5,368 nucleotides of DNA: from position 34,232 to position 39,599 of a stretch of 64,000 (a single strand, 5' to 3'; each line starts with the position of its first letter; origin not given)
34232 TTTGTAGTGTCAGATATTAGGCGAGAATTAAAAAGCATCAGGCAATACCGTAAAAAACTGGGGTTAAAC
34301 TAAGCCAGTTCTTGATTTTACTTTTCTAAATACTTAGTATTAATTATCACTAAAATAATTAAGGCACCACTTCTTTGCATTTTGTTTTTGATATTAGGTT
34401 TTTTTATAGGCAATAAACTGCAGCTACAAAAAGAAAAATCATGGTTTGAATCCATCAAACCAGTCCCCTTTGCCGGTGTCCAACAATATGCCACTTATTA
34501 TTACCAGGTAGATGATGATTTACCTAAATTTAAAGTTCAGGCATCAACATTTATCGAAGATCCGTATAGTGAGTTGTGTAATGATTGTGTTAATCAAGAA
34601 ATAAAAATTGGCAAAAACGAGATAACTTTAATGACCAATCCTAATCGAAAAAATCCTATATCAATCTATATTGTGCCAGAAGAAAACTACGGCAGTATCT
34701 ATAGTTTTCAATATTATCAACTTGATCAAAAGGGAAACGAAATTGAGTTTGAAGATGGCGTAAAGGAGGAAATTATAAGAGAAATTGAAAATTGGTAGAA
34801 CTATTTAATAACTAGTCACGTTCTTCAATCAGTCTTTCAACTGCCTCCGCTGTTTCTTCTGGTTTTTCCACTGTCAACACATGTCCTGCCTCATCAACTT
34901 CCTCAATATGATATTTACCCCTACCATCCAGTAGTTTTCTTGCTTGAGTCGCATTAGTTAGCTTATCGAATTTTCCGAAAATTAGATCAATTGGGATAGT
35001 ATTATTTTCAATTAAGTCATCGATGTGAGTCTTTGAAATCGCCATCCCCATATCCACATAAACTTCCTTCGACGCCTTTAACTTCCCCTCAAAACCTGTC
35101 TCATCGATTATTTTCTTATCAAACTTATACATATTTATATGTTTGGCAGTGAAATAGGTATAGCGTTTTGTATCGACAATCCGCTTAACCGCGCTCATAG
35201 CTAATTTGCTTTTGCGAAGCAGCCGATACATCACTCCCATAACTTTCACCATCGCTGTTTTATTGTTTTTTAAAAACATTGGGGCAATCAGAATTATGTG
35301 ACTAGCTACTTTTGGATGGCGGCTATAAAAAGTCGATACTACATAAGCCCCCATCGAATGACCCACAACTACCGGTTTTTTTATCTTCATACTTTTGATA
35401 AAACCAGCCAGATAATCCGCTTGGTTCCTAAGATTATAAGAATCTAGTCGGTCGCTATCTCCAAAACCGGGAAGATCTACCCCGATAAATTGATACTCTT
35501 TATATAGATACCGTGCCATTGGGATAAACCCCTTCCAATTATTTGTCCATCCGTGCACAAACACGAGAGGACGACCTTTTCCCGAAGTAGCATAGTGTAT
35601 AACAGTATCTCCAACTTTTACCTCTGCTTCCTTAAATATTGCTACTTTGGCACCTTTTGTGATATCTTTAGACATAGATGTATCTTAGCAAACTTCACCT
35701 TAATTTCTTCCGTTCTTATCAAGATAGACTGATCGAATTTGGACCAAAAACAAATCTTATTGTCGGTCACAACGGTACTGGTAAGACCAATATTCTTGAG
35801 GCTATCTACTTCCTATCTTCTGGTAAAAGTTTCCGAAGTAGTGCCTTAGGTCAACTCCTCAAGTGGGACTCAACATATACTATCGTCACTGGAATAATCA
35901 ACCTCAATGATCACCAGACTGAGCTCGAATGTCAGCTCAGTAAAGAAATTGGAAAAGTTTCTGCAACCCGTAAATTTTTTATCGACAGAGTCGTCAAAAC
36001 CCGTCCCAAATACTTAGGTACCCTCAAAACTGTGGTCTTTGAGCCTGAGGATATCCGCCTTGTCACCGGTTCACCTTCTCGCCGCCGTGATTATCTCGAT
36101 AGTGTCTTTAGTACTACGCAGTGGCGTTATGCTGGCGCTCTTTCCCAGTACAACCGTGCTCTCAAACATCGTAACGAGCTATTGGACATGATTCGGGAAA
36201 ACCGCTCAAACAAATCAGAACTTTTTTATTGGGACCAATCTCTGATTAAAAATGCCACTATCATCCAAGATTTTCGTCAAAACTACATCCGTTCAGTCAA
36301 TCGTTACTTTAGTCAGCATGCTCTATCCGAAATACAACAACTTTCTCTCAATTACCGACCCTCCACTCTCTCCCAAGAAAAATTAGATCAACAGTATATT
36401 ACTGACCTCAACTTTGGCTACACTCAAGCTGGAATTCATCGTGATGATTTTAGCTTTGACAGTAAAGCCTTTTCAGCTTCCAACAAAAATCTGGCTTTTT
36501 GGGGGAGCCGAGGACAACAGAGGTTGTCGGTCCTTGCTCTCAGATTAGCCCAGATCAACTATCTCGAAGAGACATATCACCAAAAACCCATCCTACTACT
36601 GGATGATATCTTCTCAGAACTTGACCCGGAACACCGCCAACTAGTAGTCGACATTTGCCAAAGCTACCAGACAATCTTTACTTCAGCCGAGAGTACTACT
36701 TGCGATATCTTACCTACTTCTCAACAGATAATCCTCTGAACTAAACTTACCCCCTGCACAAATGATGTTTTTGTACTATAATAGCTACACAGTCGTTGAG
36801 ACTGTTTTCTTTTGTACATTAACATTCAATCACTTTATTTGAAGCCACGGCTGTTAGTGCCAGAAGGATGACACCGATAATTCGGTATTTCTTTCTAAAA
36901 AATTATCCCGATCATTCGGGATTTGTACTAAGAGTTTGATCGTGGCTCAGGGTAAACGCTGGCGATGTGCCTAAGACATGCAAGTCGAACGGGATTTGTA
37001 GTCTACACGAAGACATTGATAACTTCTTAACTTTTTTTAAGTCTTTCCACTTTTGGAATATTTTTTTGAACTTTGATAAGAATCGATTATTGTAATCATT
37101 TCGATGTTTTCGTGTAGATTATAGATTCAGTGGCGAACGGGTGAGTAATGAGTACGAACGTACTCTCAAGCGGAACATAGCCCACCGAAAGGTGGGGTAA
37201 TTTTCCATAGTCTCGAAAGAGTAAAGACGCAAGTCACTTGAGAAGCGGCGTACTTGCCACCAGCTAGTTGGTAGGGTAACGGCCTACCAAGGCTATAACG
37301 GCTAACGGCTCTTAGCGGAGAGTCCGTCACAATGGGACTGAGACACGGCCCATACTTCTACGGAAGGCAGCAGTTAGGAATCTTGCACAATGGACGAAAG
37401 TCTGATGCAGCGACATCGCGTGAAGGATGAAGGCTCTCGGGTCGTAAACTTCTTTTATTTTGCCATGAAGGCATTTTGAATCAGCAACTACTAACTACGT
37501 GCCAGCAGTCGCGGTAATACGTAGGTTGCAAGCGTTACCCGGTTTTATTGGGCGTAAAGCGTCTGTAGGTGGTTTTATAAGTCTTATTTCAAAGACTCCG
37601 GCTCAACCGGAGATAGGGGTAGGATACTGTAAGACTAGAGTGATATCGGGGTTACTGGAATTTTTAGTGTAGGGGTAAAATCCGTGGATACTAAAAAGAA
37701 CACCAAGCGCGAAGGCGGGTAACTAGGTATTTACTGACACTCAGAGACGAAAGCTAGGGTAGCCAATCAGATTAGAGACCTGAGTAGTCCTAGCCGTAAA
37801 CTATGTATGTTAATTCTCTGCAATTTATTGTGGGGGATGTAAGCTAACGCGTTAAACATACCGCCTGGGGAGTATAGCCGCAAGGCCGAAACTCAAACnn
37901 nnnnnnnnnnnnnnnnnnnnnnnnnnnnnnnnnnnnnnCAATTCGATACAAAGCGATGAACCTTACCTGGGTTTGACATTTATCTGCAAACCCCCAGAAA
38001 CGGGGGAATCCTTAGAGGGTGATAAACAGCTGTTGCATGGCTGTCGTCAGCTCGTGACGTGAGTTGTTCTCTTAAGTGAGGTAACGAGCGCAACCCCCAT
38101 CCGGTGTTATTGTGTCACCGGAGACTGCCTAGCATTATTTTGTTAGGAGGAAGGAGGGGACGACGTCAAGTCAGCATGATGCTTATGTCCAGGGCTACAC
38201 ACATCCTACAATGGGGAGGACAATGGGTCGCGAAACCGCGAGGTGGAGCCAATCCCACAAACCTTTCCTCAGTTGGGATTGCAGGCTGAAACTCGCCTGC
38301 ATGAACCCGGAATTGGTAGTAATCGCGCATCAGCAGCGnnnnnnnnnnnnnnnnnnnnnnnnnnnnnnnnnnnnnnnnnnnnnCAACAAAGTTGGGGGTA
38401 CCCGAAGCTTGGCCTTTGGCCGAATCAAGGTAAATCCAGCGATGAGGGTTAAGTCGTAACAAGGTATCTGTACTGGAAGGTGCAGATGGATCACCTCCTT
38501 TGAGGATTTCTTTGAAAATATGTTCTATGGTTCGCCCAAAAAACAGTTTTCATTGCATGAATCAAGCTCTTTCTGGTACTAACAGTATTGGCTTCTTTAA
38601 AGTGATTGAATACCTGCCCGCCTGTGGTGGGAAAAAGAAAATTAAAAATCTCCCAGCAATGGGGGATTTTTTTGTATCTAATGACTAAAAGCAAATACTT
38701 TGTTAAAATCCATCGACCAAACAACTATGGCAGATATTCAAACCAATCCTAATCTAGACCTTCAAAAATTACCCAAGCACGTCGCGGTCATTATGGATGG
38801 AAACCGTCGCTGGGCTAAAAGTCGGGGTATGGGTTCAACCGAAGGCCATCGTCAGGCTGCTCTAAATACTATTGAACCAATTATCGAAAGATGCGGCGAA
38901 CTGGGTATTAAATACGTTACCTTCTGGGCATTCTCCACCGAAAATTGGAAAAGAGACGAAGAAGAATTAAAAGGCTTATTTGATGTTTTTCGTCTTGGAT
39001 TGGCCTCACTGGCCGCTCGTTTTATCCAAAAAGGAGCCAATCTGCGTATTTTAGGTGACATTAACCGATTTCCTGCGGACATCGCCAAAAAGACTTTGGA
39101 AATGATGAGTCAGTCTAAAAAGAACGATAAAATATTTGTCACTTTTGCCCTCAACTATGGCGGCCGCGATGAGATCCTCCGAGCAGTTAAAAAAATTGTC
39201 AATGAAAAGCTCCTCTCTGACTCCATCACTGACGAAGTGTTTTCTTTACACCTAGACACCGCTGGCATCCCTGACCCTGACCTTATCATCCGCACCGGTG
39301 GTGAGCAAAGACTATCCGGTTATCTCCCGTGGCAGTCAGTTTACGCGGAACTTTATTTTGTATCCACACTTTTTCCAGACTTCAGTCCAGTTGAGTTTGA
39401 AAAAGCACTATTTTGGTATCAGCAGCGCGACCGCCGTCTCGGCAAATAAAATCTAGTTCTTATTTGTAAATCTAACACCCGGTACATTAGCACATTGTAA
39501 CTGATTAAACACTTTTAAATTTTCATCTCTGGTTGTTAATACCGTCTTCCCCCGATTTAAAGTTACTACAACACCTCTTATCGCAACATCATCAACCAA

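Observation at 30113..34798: tRNA-Tyr-adjacent block of unannotatable genes (405-aa and 324-aa operonic pair plus small ORFs)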

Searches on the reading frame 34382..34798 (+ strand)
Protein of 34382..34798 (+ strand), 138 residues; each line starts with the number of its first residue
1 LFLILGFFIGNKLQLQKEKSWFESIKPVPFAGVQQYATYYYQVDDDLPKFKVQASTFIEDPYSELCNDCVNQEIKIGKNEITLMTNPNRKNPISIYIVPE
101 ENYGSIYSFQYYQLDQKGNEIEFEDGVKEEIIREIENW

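Call 4: search_protein_families(library=pfam, proteins=[window:34382-34798:+], max_evalue=1)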
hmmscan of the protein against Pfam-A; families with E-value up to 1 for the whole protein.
window:34382-34798:+ (138 aa): 1 family
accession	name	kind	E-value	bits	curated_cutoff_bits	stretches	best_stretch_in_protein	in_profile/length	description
PF20970.2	MASE10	-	0.17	12.2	27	1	2-26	95-119/186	MASE10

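Call 8: search_protein_families(library=phrogs, proteins=[window:34382-34798:+], max_evalue=1)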
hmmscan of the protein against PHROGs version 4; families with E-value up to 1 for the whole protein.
window:34382-34798:+ (138 aa): 1 family
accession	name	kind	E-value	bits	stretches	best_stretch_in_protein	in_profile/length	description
phrog_10208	-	unknown function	0.26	12.4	1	66-136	77-147/152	-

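Call 9: search_protein_families(library=padloc, proteins=[window:34382-34798:+], max_evalue=1)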
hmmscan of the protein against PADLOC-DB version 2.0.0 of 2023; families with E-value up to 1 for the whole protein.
window:34382-34798:+ (138 aa): 0 families

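Call 10: search_protein_families(library=ncbifam, proteins=[window:34382-34798:+], max_evalue=1)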
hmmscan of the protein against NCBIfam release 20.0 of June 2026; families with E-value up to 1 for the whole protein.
window:34382-34798:+ (138 aa): 0 families

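Call 73: find_encoding_contigs(protein=window:34382-34798:+, flank=10000, max_places=4)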
Protein window:34382-34798:+ (138 aa): 1 contig read that carries it; 1 place shown.
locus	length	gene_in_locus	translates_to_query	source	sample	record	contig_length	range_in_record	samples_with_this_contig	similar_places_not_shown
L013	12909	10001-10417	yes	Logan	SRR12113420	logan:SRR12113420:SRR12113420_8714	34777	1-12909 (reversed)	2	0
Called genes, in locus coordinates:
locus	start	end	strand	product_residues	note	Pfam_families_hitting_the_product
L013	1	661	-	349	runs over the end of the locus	-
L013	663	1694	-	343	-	PF00162:PGK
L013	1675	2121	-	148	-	PF02502:LacAB_rpiB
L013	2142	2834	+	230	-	PF01863:YgjP-like, PF08325:WLM (weak)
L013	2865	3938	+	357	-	-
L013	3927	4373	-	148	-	PF00293:NUDIX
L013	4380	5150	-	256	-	PF03372:Exo_endo_phos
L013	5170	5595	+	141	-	-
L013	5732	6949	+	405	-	-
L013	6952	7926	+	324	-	-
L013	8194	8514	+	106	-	-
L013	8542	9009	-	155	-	PF22811:Zn_ribbon_NrdR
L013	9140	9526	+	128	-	-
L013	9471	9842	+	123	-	-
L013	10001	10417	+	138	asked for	-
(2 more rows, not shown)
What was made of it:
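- Tried and rejected: It worked with F138 (call 73).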

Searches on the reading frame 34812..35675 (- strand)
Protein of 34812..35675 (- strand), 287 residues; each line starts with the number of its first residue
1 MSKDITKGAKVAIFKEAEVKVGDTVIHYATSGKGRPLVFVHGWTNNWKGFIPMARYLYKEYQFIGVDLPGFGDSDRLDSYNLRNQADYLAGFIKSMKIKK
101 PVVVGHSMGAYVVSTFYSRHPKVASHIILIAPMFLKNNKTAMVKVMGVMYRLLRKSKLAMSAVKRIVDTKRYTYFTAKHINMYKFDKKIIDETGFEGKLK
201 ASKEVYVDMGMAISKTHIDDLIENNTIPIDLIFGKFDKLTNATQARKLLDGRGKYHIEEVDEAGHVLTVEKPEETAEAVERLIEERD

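Call 4: search_protein_families(library=pfam, proteins=[window:34812-35675:-], max_evalue=1)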
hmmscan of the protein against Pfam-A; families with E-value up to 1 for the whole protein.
window:34812-35675:- (287 aa): 11 families
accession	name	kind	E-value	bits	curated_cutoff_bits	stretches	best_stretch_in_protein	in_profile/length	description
PF00561.26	Abhydrolase_1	-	2.4e-22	80.2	25.8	1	36-189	2-171/245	alpha/beta hydrolase fold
PF12697.13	Abhydrolase_6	-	1.3e-20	75.4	26.3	1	37-278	1-217/217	Alpha/beta hydrolase family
PF12146.15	Hydrolase_4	-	1.7e-16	60.7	27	1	37-271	7-238/239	Serine aminopeptidase, S33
PF10230.15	LIDHydrolase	-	6.6e-08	33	27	1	60-182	32-171/262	Lipid-droplet associated hydrolase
PF03096.20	Ndr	-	5e-05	22.6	23.3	1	81-281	81-274/283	Ndr family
PF12695.13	Abhydrolase_5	-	0.003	17.8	27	1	95-161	53-122/164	Alpha/beta hydrolase family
PF06821.19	Ser_hydrolase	-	0.0032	17.9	22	1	97-145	52-103/172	Serine hydrolase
PF07819.20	PGAP1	-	0.0038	17.5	24.3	1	77-119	60-113/233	PGAP1-like alpha/beta domain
PF00975.26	Thioesterase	-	0.0052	17.5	26.4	1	48-112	14-79/226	Thioesterase domain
PF00756.26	Esterase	-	0.083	13.1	22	1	101-133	117-149/251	Putative esterase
PF05990.18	DUF900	-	0.14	12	20.5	0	34-114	19-109/232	Alpha/beta hydrolase of unknown function (DUF900)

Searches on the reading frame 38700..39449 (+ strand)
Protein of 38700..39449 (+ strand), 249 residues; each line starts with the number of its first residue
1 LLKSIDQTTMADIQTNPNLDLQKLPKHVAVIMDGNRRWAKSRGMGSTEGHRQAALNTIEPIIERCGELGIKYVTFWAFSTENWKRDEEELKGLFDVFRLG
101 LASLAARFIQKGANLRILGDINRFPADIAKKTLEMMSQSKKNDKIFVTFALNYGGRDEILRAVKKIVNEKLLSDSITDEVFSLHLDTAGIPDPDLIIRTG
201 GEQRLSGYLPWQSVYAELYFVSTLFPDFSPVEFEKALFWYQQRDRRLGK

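Call 71: search_protein_families(library=pfam, proteins=[window:38700-39449:+], max_evalue=0.0001)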
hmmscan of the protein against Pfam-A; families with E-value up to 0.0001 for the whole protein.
window:38700-39449:+ (249 aa): 1 family
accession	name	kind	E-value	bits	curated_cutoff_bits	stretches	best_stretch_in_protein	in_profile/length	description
PF01255.24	Prenyltransf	-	7.8e-75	251.6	27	1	31-248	1-219/219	Putative undecaprenyl diphosphate synthase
